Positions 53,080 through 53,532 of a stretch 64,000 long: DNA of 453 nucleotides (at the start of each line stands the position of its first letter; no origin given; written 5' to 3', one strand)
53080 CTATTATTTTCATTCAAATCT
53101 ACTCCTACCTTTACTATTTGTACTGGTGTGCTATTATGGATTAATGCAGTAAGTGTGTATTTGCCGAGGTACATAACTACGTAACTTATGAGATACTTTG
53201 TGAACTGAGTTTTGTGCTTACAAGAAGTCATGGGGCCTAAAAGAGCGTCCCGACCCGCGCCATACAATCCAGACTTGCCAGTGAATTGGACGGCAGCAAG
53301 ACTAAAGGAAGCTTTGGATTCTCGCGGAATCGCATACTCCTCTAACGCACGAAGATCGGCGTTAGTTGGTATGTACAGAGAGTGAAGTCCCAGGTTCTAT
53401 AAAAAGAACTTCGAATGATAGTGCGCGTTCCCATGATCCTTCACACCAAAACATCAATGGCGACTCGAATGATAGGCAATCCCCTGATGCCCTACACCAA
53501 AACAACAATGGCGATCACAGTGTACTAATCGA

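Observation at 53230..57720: Third YR-retroelement family, followed by a 60-bp minisatellite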

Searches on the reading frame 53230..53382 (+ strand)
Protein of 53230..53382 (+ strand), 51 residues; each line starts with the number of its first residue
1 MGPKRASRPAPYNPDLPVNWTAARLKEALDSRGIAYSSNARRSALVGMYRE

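Call 91: predict_structure(protein=window:53230-53382:+)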
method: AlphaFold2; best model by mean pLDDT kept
length: 51 residues; sequences in the alignment: 1
mean_pLDDT: 63.7   pTM: 0.35
mean pLDDT of the five models: 63.7, 62.1, 61.4, 60.5, 59.9
residues with pLDDT >= 90: 0; 70-90: 22; 50-70: 18; < 50: 11
segments of 3 or more residues with pLDDT < 50: 5-7
pLDDT, mean of each block of 10 residues (from residue 1): 48 51 73 79 70 47
secondary structure, 60 per line:
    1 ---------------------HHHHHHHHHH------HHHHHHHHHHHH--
elements in order: H22-31 H38-49

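Call 93: fold_search(model_id=the predicted structure, library=pdb)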
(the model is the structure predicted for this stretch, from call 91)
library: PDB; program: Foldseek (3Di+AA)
matches with E <= 10: 2; with E <= 0.001: 0
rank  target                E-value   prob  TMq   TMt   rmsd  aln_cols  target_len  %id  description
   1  4mlm_A                6.7e+00  0.01  0.20  0.08   5.6        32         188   25  Crystal Structure of PhnZ from uncultured bacterium HF130_AEPn_1 (released 2014-04-16)
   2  9i8v_F                8.3e+00  0.06  0.36  0.30   4.6        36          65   30  Cryo-EM structure of the Danio rerio tRNA ligase complex (released 2025-04-23)
